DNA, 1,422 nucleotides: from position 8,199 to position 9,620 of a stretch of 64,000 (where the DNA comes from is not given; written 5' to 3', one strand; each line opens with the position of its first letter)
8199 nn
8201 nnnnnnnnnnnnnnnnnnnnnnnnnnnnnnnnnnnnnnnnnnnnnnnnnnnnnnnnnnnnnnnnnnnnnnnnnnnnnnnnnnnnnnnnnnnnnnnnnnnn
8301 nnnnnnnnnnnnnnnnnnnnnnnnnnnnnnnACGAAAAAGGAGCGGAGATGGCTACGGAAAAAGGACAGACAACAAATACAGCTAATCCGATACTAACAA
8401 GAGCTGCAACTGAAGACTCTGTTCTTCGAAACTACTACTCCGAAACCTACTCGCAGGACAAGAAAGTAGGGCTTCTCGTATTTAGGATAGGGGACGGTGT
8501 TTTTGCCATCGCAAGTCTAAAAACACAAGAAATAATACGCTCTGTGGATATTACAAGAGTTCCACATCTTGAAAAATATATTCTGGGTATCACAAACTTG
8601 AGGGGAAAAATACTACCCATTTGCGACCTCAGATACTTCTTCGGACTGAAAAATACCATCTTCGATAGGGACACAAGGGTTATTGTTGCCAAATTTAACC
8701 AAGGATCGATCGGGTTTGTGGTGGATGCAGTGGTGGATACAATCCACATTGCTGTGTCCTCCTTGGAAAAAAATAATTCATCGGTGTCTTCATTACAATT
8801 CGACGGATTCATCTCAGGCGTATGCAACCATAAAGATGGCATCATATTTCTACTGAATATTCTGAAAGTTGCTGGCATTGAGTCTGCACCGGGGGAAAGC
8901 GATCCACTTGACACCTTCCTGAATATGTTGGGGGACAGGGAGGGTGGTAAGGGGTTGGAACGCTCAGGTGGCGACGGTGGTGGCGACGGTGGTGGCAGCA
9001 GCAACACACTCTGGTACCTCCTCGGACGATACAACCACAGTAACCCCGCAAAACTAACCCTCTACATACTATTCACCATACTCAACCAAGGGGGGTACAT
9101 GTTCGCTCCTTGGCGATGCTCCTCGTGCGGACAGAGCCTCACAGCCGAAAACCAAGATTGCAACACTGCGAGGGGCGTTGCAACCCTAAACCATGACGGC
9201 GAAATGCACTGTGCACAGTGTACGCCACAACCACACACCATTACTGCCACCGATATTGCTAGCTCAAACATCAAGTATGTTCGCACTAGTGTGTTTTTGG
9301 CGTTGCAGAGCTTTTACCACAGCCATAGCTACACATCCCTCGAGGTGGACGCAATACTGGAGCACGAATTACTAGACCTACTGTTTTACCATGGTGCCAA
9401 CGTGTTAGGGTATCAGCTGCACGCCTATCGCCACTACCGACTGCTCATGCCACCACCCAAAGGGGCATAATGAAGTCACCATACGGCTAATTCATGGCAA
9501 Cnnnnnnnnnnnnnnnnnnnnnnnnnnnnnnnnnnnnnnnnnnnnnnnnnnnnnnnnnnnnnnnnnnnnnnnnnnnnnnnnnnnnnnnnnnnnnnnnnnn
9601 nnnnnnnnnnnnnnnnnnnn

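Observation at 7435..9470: ParA/MinD-type ATPase paired with a CheW-domain protein: a ParC/ParP-like chemoreceptor-array positioning module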

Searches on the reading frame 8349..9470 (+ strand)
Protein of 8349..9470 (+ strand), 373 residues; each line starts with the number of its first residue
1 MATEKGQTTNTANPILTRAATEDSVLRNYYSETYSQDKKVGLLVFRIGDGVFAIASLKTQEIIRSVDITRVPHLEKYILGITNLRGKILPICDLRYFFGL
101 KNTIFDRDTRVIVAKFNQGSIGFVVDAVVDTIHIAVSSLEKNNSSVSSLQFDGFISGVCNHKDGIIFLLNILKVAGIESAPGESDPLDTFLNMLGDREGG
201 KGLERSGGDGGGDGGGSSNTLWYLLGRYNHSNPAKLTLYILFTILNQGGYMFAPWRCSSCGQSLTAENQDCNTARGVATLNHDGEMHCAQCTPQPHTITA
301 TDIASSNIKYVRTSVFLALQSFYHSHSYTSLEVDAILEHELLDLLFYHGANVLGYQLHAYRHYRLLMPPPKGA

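Call 3: search_protein_families(library=pfam, proteins=[window:8349-9470:+])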
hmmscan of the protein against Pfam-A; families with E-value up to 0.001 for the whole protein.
window:8349-9470:+ (373 aa): 1 family
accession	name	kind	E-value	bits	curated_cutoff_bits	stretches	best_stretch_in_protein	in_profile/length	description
PF01584.24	CheW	-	2.5e-31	108.6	23.5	1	42-174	2-133/138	CheW-like domain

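Call 7: search_protein_families(library=ncbifam, proteins=[window:8349-9470:+], max_evalue=0.01)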
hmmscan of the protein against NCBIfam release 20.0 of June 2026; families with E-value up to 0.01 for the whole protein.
window:8349-9470:+ (373 aa): 1 family
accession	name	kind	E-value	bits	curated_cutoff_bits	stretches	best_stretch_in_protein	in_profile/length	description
NF007903.0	PRK10612.1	equivalog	2.9e-19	69.4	260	1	41-175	18-151/167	chemotaxis protein CheW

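Call 9: find_homologous_proteins(query=window:8349-9470:+)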
Query window:8349-9470:+ (373 aa): 9 proteins with E <= 0.001 among 7394 candidates.
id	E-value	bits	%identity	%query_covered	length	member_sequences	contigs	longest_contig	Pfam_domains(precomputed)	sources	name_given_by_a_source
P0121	3.6e-252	854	100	100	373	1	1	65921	PF01584.25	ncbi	-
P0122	1.2e-128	447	97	52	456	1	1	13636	PF01584.25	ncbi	-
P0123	3.4e-112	393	88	55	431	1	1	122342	PF01584.25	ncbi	-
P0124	3.6e-112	393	88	55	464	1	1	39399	PF01584.25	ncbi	-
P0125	7.1e-101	356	90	45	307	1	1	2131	-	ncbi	-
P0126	9.3e-77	277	75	41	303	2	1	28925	-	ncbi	-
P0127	7.3e-27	112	44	39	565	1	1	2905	PF01584.25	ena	-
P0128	9.1e-18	82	34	26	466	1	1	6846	PF01584.25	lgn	-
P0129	4.9e-17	80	30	33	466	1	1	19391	PF01584.25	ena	-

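Call 12: find_encoding_contigs(protein=P0122, flank=10000)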
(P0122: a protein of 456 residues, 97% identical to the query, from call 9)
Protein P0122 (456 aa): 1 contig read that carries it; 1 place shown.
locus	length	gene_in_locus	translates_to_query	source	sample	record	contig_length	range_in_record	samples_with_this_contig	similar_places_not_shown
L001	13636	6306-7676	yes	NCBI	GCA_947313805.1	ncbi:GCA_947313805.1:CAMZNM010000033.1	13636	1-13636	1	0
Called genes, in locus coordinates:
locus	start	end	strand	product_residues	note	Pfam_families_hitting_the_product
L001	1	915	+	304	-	?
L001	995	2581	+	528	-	PF20250:FapA_N, PF03961:FapA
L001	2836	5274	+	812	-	PF02190:LON_substr_bdg, PF00004:AAA, PF07724:AAA_2 (weak), PF07728:AAA_5, PF22667:Lon_lid, PF05362:Lon_C, PF13541:ChlI (weak)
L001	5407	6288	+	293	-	PF01656:CbiA, PF02374:ArsA_ATPase (weak), PF06564:CBP_BcsQ (weak), PF10609:ParA, PF13614:AAA_31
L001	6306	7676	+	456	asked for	PF01584:CheW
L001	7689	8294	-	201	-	PF01121:CoaE, PF13238:AAA_18 (weak)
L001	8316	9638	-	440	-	PF01743:PolyA_pol, PF12627:PolyA_pol_RNAbd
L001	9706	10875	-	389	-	PF02463:SMC_N, PF13175:AAA_15, PF13476:AAA_23 (weak), PF13304:AAA_21 (weak)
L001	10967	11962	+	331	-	PF00106:adh_short (weak), PF01073:3Beta_HSD, PF01370:Epimerase, PF02719:Polysacc_synt_2, PF04321:RmlD_sub_bind, PF05368:NmrA (weak), PF13460:NAD_binding_10, PF16363:GDP_Man_Dehyd, +2 more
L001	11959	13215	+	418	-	-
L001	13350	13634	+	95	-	?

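Call 13: find_encoding_contigs(protein=P0123, flank=10000)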
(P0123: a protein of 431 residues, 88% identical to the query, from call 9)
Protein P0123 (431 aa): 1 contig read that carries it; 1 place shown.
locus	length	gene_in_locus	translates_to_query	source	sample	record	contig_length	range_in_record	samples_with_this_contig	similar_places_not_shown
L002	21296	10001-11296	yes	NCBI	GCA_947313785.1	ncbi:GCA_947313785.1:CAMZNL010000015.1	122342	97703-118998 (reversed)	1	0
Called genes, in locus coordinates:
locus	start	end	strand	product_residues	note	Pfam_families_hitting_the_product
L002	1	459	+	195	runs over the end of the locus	PF05683:Fumerase_C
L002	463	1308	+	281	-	-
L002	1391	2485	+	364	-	PF02899:Phage_int_SAM_1 (faint), PF13102:Phage_int_SAM_5 (faint), PF00589:Phage_integrase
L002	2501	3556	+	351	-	PF04551:GcpE, PF26540:GcpE_C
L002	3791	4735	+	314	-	PF08501:Shikimate_dh_N, PF01488:Shikimate_DH (weak)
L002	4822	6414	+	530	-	PF20250:FapA_N, PF03961:FapA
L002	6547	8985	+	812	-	PF02190:LON_substr_bdg, PF00004:AAA, PF07724:AAA_2 (weak), PF07728:AAA_5, PF22667:Lon_lid, PF05362:Lon_C, PF13541:ChlI (weak)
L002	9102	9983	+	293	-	PF01656:CbiA, PF02374:ArsA_ATPase (weak), PF06564:CBP_BcsQ (weak), PF10609:ParA, PF13614:AAA_31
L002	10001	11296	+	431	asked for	PF01584:CheW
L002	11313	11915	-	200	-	PF01121:CoaE, PF13238:AAA_18 (weak)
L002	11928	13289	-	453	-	PF01743:PolyA_pol (weak), PF12627:PolyA_pol_RNAbd (weak)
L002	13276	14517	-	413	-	-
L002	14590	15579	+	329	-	PF00106:adh_short (weak), PF01073:3Beta_HSD, PF01370:Epimerase, PF02719:Polysacc_synt_2, PF04321:RmlD_sub_bind, PF05368:NmrA, PF13460:NAD_binding_10, PF16363:GDP_Man_Dehyd, +2 more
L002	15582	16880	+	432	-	-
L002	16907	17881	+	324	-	PF02348:CTP_transf_3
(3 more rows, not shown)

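Call 14: find_encoding_contigs(protein=P0126, flank=10000)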
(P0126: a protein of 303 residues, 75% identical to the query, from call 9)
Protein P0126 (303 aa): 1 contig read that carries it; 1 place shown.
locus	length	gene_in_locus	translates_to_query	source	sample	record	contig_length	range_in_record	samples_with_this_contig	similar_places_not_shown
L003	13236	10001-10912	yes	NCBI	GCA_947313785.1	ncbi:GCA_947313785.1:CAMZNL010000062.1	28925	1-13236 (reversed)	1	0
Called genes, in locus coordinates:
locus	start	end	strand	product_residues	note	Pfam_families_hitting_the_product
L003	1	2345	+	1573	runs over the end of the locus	-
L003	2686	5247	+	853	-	PF11897:DUF3417, PF00343:Phosphorylase, PF28476:GlgP_C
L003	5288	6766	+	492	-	PF08323:Glyco_transf_5, PF13439:Glyco_transf_4 (faint), PF00534:Glycos_transf_1, PF13692:Glyco_trans_1_4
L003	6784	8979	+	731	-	-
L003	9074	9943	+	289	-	PF00248:Aldo_ket_red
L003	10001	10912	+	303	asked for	-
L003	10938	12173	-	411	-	-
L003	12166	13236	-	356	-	?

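Call 15: find_encoding_contigs(protein=P0125, flank=10000)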
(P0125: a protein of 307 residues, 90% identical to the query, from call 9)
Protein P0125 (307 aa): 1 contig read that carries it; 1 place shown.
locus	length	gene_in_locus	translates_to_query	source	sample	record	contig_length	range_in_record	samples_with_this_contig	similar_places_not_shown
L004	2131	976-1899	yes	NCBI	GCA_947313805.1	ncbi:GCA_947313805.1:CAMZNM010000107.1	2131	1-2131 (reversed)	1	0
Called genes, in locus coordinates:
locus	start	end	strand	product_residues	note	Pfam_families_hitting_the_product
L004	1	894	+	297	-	?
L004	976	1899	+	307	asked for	-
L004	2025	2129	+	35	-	?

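Call 20: find_encoding_contigs(protein=P0127, flank=10000, max_places=2)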
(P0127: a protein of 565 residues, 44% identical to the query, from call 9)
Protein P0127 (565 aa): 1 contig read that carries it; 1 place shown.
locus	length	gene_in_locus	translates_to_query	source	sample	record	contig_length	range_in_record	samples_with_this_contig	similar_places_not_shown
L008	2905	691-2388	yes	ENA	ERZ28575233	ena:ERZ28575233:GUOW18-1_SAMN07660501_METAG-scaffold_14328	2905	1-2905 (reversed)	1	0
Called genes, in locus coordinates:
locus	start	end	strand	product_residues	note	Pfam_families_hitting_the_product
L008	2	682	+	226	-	?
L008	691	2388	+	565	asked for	PF01584:CheW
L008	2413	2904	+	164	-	?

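Call 24: search_solved_structures(query=P0122, max_evalue=0.01)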
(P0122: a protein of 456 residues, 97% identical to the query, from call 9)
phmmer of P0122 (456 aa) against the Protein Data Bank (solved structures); distinct sequences matched with E-value up to 0.01: 6.
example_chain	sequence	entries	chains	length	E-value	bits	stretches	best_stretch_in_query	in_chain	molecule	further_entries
2qdl_A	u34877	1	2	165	4.7e-16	61.9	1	39-171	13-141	Chemotaxis signal transduction protein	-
2ho9_A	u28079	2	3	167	1.8e-15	60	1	40-178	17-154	Chemotaxis protein cheW | CheW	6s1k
8c5v_E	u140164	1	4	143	3e-15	59.3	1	42-178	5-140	Chemotaxis protein CheW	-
4jpb_W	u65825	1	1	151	8.7e-10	41.3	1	39-159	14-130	Chemotaxis protein CheW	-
1k0s_A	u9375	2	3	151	1.1e-09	41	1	40-160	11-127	CHEMOTAXIS PROTEIN CHEW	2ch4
3ja6_A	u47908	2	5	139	1.2e-09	40.8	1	42-159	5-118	Chemotaxis protein CheW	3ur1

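Call 25: search_protein_families(library=pfam, proteins=[P0122, P0123, P0127, P0125], max_evalue=1)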
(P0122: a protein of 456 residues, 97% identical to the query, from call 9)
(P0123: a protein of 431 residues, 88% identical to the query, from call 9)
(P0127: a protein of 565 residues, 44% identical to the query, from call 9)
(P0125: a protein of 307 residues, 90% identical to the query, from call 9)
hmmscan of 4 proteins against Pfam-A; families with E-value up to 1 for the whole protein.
P0122 (456 aa): 1 family
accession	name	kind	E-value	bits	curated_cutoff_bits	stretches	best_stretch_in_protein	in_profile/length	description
PF01584.24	CheW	-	1.5e-31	109.3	23.5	1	42-174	2-133/138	CheW-like domain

P0123 (431 aa): 1 family
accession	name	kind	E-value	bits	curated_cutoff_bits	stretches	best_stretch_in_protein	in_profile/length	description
PF01584.24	CheW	-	5.1e-32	110.8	23.5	1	42-174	2-133/138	CheW-like domain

P0127 (565 aa): 5 families
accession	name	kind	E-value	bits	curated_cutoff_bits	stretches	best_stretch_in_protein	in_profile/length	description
PF01584.24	CheW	-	2.1e-38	131.5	23.5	1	21-154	1-134/138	CheW-like domain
PF04344.18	CheZ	-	2.7e-05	24.6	30.7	1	403-540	5-153/203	Chemotaxis phosphatase, CheZ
PF06892.16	Phage_CP76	-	0.021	15.1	26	1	414-532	13-132/146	Phage regulatory protein CII (CP76)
PF12717.13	Cnd1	-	0.15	12.6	26.4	1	422-513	49-142/162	non-SMC mitotic condensation complex subunit 1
PF02262.21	Cbl_N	-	0.35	11.3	25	0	432-488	37-92/125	CBL proto-oncogene N-terminal domain 1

P0125 (307 aa): 4 families
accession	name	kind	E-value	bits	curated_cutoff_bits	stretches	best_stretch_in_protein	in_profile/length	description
PF11967.14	RecO_N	-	0.0023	18.4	27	1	1-47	1-47/80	Recombination protein O N terminal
PF22807.2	TrAA12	-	0.025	13.3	30.9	1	103-152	380-430/463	TrAA12-like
PF11682.14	Zn_ribbon_11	-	0.11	12.5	24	0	214-234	14-34/37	Probable zinc-ribbon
PF10405.15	BHD_3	-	0.24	12.2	27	1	28-50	4-26/74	Rad4 beta-hairpin domain 3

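Call 37: find_encoding_contigs(protein=P0121, flank=3000, max_places=3)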
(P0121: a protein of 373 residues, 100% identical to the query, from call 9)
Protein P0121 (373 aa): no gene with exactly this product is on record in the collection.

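Call 38: find_encoding_contigs(protein=P0124, flank=6000, max_places=3)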
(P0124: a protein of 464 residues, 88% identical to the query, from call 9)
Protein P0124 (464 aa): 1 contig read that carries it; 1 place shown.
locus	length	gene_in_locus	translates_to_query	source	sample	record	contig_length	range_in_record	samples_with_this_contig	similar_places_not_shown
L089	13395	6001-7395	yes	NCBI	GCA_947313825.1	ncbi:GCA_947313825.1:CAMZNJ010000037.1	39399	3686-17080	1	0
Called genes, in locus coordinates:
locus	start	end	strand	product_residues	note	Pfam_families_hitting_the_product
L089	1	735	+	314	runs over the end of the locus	PF08501:Shikimate_dh_N, PF01488:Shikimate_DH (weak)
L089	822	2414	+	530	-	PF20250:FapA_N, PF03961:FapA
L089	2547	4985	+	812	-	PF02190:LON_substr_bdg, PF00004:AAA, PF07724:AAA_2 (weak), PF07728:AAA_5, PF22667:Lon_lid, PF05362:Lon_C, PF13541:ChlI (weak)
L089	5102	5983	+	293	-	PF01656:CbiA, PF02374:ArsA_ATPase (weak), PF06564:CBP_BcsQ (faint), PF10609:ParA, PF13614:AAA_31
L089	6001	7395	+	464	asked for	PF01584:CheW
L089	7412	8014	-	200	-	PF01121:CoaE, PF13238:AAA_18 (weak)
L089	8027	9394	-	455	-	PF01743:PolyA_pol (weak), PF12627:PolyA_pol_RNAbd (weak), PF13735:tRNA_NucTran2_2 (faint)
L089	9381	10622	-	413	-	PF02463:SMC_N, PF13175:AAA_15, PF13476:AAA_23, PF13304:AAA_21 (weak)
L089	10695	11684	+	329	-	PF00106:adh_short (weak), PF01073:3Beta_HSD, PF01370:Epimerase, PF02719:Polysacc_synt_2, PF04321:RmlD_sub_bind, PF05368:NmrA (weak), PF13460:NAD_binding_10, PF16363:GDP_Man_Dehyd, +2 more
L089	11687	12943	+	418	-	-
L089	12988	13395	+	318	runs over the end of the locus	PF02348:CTP_transf_3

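Call 42: find_related_loci(query=A3, collection=metagenome_contigs, flank=5000)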
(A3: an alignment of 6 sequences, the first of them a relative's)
Query A3 (456 aa) in metagenome_contigs; peptide patterns used: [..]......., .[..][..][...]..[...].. (x = any residue, [..] = any of these).
600 stretches matched a pattern (row limit reached: there are more); 390 encode a relative of the query (tblastn E <= 1e-3); the best 80 are kept; 80 distinct loci.
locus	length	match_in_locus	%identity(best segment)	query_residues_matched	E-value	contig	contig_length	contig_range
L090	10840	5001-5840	34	27-325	3e-37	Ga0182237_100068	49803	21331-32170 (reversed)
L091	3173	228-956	36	23-280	2e-33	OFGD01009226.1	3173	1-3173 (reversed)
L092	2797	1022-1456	40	30-174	2e-30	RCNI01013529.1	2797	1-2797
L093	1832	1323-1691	45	48-171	5e-30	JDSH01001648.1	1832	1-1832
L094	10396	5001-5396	44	40-171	2e-29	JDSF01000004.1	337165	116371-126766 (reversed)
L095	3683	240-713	41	23-185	1e-29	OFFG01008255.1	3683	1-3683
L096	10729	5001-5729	36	23-280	3e-33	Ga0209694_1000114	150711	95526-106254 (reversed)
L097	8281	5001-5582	32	45-258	7e-27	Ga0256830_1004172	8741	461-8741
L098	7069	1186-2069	37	37-201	2e-26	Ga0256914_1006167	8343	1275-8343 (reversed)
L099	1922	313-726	37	37-175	3e-24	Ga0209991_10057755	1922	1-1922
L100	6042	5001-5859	38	42-174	1e-23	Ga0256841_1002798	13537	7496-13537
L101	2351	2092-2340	54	46-128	2e-23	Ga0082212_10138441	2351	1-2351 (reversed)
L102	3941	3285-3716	35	37-183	2e-21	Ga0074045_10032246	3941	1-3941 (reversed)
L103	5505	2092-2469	33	45-171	4e-21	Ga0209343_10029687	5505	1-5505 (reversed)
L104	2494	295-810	34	5-174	3e-21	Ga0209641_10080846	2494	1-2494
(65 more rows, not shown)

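Call 66: search_protein_families(library=ncbifam, proteins=[P0125, P0126, P0122], max_evalue=0.1)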
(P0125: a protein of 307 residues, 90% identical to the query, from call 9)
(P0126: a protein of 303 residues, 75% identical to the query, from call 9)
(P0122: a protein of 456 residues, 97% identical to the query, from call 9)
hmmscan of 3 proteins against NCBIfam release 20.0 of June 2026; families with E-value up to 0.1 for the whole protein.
P0125 (307 aa): 0 families

P0126 (303 aa): 1 family
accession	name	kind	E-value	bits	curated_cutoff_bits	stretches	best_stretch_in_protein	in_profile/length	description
NF047912.1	ECs_2282_CxxC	subfamily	0.06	13.3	37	0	169-181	26-38/60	ECs_2282 family putative zinc-binding protein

P0122 (456 aa): 2 families
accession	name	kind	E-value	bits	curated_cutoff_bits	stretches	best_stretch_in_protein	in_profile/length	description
NF007903.0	PRK10612.1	equivalog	1.9e-18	66.7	260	1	41-175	18-151/167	chemotaxis protein CheW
NF008975.0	PRK12323.1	equivalog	0.049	12.3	875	1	189-359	356-518/709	DNA polymerase III subunit gamma/tau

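Call 67: search_solved_structures(query=P0126, max_evalue=1)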
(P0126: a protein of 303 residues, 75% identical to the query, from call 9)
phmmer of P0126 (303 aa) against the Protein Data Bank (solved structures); distinct sequences matched with E-value up to 1: 18.
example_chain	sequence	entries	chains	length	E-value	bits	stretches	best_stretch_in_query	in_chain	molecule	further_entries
2yb8_B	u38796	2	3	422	0.064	15.7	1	185-238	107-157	PROBABLE HISTONE-BINDING PROTEIN CAF1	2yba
2xyi_A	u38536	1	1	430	0.066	15.6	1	185-238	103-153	PROBABLE HISTONE-BINDING PROTEIN CAF1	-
3c99_A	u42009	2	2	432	0.067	15.6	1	185-238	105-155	Chromatin assembly factor 1 p55 subunit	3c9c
9kof_H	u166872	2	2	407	0.077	15.4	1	185-238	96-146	Histone-binding protein RBBP4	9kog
9v5m_A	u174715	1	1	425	0.083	15.3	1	186-238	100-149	Histone-binding protein RBBP4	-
2xu7_A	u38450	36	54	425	0.084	15.3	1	186-238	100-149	HISTONE-BINDING PROTEIN RBBP4 | RBAP48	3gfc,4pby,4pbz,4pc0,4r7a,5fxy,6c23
6bw3_C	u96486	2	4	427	0.085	15.3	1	186-238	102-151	Histone-binding protein RBBP4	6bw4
6zrc_A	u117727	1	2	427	0.085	15.3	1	186-238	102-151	Histone-binding protein RBBP4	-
5vtb_A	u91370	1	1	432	0.087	15.2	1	186-238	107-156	Histone-binding protein RBBP4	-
5wai_A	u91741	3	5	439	0.09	15.2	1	186-238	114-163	Histone-binding protein RBBP4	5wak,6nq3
5xwr_A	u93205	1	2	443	0.09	15.2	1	186-238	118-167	Histone-binding protein RBBP4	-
5xxq_A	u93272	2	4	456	0.091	15.2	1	186-238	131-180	Histone-binding protein RBBP4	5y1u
7m40_A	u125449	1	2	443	0.092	15.2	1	186-238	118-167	Histone-binding protein RBBP4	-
9xzi_B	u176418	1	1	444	0.092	15.2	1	186-238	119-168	Histone-binding protein RBBP4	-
8tx8_A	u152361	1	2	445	0.092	15.2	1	186-238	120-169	Histone-binding protein RBBP4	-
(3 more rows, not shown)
